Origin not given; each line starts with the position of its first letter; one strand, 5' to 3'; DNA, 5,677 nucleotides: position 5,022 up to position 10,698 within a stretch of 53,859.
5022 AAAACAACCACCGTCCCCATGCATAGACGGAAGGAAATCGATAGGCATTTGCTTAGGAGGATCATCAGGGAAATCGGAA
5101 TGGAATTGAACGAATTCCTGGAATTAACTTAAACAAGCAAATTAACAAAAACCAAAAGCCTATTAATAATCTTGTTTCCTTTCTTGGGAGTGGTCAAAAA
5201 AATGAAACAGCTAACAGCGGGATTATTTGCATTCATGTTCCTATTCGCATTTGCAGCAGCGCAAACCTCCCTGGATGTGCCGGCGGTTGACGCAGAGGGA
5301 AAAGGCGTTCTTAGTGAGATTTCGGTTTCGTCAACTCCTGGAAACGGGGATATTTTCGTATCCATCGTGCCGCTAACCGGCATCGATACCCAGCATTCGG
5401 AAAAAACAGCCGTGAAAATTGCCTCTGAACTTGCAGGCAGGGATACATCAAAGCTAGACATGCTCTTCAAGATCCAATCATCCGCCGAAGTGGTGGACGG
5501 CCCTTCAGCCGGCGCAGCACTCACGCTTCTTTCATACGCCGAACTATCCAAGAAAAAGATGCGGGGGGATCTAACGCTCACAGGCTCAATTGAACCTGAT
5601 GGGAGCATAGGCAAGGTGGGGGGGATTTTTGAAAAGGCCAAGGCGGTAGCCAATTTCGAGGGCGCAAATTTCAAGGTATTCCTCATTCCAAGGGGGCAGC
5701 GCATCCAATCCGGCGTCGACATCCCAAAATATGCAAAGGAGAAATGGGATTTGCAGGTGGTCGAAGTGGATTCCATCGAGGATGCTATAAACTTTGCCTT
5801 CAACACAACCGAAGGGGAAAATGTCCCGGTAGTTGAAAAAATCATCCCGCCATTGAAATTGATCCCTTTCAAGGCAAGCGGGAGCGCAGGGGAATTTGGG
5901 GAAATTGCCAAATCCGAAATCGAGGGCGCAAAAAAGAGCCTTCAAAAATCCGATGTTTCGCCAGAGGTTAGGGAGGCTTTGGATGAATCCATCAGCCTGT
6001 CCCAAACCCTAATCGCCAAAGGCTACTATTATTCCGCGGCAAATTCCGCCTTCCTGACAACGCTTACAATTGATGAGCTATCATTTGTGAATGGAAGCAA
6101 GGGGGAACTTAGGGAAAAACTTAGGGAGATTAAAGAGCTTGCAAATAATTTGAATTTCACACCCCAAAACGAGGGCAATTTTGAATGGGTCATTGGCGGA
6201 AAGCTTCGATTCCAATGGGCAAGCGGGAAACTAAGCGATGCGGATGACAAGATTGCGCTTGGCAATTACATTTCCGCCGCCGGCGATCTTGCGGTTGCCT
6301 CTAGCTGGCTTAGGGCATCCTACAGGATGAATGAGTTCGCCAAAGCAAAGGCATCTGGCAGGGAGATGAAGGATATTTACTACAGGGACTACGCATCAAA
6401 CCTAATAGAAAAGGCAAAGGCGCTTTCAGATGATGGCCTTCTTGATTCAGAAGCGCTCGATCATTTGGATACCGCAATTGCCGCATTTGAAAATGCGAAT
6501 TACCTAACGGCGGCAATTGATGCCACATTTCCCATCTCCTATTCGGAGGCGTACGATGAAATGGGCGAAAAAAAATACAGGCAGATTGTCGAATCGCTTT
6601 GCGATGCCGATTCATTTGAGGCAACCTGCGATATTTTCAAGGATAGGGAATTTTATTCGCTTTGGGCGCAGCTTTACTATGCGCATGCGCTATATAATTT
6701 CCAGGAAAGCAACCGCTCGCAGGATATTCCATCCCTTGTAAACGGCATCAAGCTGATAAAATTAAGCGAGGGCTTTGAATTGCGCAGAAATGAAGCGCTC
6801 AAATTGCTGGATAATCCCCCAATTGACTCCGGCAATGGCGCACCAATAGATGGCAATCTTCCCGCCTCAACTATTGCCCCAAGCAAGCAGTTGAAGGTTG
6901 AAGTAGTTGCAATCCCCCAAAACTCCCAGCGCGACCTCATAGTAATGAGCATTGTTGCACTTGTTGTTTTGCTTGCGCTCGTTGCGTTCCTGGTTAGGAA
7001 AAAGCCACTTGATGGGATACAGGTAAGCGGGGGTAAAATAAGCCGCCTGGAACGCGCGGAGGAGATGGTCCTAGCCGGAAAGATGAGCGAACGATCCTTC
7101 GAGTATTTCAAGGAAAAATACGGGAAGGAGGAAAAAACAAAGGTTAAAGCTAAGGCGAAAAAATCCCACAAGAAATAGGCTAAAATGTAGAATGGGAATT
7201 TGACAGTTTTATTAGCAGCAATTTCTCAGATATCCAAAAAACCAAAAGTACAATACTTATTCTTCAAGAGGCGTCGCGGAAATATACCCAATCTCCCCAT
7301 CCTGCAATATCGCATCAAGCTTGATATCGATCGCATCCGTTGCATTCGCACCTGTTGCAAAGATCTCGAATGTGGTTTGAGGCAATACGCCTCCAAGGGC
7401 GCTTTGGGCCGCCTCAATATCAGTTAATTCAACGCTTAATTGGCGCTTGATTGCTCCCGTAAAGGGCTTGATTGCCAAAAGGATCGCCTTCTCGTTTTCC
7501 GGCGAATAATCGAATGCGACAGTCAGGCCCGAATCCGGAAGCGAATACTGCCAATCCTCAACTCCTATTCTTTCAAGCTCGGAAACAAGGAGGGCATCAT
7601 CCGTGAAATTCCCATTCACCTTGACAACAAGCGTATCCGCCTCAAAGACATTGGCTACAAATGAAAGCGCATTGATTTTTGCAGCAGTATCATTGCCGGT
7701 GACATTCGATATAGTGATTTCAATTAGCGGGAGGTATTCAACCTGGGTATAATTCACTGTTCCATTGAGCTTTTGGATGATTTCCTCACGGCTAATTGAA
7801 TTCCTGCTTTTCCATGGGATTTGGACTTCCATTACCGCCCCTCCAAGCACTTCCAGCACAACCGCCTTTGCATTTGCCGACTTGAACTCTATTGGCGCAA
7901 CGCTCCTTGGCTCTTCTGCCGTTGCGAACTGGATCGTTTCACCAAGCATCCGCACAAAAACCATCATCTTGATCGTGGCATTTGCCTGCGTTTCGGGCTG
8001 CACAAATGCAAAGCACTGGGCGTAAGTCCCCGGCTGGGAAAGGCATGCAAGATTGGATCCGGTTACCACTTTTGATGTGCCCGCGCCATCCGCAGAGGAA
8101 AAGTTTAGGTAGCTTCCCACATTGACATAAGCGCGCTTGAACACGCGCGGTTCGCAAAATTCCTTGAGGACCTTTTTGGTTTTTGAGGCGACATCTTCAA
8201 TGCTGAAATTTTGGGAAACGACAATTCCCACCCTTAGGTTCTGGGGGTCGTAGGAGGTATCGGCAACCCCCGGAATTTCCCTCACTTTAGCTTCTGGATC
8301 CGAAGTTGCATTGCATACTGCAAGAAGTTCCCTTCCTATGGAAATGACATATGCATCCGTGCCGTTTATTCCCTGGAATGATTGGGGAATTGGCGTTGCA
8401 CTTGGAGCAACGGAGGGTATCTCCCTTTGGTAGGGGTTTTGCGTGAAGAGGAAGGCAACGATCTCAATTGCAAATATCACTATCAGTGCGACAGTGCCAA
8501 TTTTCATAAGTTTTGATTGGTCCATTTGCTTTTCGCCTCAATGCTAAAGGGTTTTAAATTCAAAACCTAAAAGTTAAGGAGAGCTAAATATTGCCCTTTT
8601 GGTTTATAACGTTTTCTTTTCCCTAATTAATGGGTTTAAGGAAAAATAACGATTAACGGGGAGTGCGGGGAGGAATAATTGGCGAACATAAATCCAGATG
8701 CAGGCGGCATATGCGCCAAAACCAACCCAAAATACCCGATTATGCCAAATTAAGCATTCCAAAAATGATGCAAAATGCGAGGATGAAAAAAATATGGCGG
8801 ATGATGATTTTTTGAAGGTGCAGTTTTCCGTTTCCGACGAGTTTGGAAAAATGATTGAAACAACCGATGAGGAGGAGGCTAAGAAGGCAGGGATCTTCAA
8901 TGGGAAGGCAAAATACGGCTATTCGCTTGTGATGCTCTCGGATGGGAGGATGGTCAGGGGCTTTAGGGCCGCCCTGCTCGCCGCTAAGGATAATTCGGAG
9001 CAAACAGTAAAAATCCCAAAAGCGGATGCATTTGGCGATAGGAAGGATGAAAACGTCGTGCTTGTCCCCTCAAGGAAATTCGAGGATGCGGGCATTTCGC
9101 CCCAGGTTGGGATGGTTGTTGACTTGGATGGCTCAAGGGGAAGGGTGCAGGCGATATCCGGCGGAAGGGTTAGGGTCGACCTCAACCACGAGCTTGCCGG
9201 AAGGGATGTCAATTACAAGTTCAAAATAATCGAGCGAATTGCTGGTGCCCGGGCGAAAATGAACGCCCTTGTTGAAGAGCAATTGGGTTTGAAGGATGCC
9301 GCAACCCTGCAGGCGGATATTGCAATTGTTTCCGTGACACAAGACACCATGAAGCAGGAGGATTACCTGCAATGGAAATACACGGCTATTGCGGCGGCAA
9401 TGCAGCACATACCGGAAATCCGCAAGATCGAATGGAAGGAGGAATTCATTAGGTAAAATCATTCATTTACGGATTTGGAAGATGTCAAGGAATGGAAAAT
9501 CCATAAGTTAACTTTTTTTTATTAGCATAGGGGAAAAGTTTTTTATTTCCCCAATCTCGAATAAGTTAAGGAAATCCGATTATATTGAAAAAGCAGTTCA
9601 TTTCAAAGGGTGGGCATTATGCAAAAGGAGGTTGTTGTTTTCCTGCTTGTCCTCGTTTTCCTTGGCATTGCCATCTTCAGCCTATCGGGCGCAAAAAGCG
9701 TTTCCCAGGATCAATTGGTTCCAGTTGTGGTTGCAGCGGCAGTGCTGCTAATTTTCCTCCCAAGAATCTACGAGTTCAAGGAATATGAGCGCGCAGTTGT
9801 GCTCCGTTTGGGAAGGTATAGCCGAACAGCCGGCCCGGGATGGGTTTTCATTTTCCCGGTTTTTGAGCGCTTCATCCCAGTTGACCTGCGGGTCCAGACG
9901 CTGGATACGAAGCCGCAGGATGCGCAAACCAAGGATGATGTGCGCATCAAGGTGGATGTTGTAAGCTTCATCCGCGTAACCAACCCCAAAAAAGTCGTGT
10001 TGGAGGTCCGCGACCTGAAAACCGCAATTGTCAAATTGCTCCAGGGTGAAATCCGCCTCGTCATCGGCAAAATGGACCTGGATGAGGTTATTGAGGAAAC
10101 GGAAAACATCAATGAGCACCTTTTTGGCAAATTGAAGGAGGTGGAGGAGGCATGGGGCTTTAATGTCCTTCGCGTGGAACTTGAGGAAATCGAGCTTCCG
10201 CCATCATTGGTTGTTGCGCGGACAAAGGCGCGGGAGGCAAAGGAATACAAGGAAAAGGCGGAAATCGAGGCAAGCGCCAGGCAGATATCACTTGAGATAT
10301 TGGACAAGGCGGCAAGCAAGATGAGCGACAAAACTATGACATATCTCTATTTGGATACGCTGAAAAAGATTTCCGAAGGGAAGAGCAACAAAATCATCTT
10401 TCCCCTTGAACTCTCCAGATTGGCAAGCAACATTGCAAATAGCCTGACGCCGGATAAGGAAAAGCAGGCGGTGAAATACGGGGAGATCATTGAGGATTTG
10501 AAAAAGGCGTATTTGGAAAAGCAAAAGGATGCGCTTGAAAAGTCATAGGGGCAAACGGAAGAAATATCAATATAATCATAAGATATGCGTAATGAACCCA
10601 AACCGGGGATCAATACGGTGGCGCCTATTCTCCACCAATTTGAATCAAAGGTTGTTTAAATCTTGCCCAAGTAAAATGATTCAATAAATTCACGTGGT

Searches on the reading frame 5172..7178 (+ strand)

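Call 19: search_protein_families(library=pfam, proteins=[window:5172-7178:+], max_evalue=0.001)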
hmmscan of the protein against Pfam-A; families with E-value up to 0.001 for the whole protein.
window:5172-7178:+ (668 aa): 1 family
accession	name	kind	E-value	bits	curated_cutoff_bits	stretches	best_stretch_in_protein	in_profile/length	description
PF05362.19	Lon_C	-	3.1e-09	37.1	21.1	1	100-210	99-203/205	Lon protease (S16) C-terminal proteolytic domain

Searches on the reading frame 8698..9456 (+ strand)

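Call 99: search_protein_families(library=pfam, proteins=[window:8698-9456:+], max_evalue=0.001)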
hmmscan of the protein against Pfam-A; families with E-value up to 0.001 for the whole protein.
window:8698-9456:+ (252 aa): 1 family
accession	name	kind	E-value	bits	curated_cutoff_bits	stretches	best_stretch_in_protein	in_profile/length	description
PF22199.2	FKBP26_IF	-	5.8e-16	58.6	27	1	122-166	2-46/46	FKBP26, IF domain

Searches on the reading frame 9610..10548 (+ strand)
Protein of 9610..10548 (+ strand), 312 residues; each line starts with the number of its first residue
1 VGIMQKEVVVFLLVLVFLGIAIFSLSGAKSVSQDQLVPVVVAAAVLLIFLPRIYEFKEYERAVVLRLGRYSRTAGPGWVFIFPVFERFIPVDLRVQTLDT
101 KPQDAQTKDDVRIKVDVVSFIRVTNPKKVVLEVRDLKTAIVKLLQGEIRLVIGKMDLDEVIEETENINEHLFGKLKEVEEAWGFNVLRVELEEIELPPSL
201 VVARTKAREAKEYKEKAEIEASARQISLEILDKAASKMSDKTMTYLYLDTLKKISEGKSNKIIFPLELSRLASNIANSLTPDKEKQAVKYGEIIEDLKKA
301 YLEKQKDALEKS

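Call 99: search_protein_families(library=pfam, proteins=[window:9610-10548:+], max_evalue=0.001)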
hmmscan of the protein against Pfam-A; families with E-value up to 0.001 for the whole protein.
window:9610-10548:+ (312 aa): 1 family
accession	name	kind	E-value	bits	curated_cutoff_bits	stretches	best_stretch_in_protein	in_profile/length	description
PF01145.31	Band_7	-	2.1e-36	126.1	23.6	1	57-221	4-171/176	SPFH domain / Band 7 family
